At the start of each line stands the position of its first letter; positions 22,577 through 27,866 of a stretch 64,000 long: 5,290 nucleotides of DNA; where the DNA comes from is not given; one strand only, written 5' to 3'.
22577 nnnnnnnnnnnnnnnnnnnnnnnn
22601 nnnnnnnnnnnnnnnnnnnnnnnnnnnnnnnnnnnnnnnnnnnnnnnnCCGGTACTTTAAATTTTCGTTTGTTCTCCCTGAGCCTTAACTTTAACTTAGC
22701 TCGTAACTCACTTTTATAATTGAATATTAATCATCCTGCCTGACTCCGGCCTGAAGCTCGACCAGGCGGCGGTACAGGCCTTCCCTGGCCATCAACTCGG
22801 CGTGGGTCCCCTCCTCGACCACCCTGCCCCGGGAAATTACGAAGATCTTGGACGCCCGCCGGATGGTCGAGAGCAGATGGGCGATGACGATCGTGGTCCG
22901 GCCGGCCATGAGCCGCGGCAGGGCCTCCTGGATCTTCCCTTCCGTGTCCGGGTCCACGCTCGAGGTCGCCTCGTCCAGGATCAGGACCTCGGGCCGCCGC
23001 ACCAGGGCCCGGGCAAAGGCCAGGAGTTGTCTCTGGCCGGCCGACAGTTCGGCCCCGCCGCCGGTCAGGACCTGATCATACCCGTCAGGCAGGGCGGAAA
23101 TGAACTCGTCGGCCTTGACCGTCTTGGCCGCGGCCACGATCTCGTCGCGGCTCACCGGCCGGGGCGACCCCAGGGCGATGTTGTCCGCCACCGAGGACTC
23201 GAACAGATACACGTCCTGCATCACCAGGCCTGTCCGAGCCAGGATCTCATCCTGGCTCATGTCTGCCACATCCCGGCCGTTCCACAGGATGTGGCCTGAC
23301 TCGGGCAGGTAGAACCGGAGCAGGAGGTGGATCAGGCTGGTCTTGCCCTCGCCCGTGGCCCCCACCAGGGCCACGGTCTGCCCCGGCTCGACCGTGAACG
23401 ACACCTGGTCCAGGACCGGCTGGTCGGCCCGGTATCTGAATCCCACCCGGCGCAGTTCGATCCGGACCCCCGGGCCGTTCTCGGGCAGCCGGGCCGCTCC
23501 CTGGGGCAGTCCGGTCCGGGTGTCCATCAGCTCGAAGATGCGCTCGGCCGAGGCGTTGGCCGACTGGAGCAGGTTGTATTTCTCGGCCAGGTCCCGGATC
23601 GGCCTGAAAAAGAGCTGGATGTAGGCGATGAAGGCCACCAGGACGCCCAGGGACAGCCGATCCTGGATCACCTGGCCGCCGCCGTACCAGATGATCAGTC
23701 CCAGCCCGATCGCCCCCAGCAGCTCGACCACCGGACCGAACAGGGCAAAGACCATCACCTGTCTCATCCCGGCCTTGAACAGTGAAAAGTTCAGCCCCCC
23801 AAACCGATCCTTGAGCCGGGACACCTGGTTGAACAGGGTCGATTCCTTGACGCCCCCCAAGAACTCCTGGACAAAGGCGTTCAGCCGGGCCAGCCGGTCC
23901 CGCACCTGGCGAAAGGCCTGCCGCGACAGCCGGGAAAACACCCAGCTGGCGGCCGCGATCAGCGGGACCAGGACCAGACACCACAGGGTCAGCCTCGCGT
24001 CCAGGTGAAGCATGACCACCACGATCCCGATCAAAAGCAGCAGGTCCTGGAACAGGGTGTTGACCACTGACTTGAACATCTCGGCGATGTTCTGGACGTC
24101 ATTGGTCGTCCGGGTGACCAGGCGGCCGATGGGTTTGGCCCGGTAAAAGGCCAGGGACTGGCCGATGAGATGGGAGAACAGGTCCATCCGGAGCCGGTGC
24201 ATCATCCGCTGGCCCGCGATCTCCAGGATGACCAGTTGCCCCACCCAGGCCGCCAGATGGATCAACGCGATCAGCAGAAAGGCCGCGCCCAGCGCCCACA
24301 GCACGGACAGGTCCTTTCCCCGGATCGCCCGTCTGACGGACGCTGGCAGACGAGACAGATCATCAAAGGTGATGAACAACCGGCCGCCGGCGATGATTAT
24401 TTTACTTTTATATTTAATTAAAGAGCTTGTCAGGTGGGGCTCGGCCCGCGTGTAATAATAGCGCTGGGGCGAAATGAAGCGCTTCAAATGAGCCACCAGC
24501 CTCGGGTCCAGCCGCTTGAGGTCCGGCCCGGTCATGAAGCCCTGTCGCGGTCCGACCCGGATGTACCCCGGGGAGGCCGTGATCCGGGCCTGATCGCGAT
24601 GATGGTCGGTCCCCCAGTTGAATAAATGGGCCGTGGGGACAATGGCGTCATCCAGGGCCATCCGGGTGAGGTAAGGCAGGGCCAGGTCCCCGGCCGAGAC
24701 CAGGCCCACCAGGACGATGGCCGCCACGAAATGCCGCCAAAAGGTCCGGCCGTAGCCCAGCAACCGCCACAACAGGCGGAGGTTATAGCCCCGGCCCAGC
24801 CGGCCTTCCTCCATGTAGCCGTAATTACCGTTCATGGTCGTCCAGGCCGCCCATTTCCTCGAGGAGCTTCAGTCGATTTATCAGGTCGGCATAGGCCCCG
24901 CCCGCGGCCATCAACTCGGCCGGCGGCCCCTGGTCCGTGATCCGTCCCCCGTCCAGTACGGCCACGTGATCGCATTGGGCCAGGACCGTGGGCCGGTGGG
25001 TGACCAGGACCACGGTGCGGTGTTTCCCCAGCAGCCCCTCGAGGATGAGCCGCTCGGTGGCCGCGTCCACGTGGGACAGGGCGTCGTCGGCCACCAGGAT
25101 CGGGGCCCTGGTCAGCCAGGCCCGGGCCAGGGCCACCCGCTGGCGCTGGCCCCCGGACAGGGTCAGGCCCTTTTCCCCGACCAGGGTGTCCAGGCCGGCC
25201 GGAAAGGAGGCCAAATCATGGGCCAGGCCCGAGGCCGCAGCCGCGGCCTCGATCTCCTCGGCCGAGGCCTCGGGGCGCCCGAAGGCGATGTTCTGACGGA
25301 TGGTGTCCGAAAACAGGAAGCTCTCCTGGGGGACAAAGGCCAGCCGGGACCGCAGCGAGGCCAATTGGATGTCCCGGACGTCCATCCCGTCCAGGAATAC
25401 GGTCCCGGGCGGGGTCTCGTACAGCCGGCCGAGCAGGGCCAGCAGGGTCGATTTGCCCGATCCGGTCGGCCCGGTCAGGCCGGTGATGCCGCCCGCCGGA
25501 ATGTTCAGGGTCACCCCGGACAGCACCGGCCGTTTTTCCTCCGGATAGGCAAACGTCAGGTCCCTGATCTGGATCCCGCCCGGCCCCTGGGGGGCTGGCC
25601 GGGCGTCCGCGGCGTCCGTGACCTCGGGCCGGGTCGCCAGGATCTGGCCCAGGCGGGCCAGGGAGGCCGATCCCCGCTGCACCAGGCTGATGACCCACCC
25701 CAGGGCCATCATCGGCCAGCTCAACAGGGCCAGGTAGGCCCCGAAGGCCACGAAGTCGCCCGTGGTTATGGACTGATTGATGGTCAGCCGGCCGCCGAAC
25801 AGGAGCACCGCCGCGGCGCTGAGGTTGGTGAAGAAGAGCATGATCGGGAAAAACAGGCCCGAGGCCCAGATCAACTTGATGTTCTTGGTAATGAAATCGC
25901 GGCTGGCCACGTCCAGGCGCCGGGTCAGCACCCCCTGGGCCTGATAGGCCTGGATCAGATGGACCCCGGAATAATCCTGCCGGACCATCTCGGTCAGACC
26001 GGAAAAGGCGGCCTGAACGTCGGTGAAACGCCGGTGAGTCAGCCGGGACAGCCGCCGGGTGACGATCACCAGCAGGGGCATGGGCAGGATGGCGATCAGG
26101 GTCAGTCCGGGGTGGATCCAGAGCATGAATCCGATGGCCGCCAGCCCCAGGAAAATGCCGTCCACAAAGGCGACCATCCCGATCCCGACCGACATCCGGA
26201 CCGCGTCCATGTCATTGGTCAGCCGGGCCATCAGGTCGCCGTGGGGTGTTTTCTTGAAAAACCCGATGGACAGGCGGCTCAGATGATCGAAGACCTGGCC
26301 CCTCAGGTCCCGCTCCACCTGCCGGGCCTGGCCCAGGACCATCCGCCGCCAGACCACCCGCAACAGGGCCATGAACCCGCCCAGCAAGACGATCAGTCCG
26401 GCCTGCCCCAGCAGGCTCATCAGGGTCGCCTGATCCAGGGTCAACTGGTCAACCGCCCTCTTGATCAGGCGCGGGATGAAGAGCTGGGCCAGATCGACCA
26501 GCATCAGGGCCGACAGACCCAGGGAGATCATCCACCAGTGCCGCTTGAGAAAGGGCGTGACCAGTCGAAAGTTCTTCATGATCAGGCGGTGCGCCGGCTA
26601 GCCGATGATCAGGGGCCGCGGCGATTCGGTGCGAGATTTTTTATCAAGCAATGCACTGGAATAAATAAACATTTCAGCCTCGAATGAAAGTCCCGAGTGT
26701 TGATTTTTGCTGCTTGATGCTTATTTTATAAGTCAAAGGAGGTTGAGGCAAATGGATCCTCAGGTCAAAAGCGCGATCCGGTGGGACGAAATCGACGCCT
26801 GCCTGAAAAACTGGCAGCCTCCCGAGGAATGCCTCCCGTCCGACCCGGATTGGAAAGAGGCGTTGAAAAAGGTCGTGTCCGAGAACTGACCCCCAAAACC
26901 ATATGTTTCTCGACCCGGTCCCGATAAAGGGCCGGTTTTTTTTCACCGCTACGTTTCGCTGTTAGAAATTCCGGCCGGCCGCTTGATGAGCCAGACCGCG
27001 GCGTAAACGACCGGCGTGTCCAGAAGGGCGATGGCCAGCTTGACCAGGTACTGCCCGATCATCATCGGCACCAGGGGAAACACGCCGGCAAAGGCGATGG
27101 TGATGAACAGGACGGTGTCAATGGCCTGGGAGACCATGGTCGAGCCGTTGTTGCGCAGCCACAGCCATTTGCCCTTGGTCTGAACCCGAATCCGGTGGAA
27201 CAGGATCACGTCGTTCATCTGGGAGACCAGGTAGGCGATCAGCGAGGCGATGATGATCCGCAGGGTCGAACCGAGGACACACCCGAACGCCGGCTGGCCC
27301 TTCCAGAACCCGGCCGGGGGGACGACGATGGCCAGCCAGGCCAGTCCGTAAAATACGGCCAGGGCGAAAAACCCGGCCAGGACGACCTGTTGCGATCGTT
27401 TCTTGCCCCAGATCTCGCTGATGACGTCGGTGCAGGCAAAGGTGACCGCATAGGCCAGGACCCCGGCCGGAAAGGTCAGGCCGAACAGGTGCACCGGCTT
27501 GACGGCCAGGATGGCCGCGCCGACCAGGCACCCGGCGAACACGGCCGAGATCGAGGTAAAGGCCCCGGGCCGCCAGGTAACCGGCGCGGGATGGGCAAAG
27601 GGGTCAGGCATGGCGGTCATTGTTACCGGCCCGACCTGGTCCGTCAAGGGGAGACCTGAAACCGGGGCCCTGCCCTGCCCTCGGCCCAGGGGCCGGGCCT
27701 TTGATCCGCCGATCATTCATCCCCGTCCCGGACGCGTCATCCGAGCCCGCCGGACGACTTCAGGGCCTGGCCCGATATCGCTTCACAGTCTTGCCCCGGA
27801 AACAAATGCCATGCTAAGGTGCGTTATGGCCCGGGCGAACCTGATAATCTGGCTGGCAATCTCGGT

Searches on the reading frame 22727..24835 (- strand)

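Call 48: search_protein_families(library=pfam, proteins=[window:22727-24835:-], max_evalue=0.00001)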
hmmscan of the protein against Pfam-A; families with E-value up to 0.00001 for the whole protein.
window:22727-24835:- (702 aa): 2 families
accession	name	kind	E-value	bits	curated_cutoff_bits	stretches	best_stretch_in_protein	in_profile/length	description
PF00664.28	ABC_membrane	-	8.7e-43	147.4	28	1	184-412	45-273/274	ABC transporter transmembrane region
PF00005.33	ABC_tran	-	1.2e-29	104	25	1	475-625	1-137/137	ABC transporter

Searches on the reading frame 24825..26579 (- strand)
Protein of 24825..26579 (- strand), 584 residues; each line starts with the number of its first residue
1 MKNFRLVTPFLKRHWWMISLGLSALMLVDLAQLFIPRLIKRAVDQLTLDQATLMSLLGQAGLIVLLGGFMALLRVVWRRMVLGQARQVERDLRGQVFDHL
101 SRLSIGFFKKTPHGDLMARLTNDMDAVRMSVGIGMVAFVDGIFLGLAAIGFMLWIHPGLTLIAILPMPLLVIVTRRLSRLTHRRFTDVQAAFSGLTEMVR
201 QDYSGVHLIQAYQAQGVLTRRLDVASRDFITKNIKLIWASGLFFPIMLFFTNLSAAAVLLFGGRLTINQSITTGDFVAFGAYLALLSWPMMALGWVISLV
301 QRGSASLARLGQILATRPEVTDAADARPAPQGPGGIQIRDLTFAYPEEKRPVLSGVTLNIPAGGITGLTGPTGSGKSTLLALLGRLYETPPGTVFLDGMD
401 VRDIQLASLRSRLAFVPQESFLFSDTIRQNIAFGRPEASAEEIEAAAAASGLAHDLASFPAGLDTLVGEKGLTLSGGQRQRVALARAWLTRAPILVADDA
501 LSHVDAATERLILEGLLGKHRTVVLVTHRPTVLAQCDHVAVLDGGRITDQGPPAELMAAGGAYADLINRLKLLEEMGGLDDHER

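Call 48: search_protein_families(library=pfam, proteins=[window:24825-26579:-], max_evalue=0.00001)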
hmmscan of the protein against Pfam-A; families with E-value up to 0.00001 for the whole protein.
window:24825-26579:- (584 aa): 2 families
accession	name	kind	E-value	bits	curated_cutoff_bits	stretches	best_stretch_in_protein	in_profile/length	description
PF00664.28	ABC_membrane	-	3.8e-42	145.3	28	1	20-290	3-274/274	ABC transporter transmembrane region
PF00005.33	ABC_tran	-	9.2e-29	101.2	25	1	353-501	1-136/137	ABC transporter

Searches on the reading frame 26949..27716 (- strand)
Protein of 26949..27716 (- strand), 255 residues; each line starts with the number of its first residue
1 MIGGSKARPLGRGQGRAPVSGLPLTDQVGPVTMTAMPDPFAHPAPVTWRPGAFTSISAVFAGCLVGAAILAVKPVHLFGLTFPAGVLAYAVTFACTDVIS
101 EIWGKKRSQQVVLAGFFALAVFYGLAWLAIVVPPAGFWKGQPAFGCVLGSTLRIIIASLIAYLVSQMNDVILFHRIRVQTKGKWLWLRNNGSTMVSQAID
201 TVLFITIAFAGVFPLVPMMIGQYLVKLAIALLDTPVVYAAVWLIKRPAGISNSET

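Call 69: search_protein_families(library=pfam, proteins=[window:26949-27716:-], max_evalue=0.00001)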
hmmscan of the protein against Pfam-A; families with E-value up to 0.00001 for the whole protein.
window:26949-27716:- (255 aa): 1 family
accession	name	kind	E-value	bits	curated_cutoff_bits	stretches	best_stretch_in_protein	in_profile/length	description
PF02592.20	Vut_1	-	1e-54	185.5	27.2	1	83-239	1-151/152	Putative vitamin uptake transporter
